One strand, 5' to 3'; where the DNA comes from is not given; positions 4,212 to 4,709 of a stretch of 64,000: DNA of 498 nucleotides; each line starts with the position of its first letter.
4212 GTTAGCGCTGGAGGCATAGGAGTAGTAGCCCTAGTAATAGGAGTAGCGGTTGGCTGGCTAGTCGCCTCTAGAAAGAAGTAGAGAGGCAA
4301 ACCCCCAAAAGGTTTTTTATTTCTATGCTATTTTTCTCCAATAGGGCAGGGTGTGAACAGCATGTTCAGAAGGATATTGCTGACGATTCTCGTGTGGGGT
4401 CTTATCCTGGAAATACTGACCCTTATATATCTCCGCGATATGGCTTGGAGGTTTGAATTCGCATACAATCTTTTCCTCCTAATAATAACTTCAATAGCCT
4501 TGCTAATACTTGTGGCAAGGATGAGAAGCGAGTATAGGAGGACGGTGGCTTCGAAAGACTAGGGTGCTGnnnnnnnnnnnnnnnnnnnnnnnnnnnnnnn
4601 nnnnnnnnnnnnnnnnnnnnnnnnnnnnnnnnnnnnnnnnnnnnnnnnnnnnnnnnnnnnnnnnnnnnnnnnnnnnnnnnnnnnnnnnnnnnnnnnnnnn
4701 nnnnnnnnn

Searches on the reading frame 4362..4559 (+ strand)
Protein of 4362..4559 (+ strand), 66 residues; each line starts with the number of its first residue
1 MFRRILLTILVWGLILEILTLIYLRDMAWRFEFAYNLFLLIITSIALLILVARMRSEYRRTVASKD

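Call 26: search_protein_families(library=ncbifam, proteins=[window:4362-4559:+], max_evalue=10)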
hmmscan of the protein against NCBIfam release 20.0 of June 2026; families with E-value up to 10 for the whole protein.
seq(66 aa): 2 families
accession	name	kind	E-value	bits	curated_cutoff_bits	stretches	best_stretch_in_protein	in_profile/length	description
NF050182.1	TM0026_fam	equivalog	4.6e-10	39.8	100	1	1-57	1-58/64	TM0026 family membrane protein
NF033697.1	leader_RseD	equivalog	0.061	13.7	35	1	18-37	18-37/45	rpoE leader peptide RseD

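Call 27: search_protein_families(library=pfam, proteins=[window:4362-4559:+], max_evalue=10)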
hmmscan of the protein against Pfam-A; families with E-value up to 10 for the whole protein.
seq(66 aa): 0 families
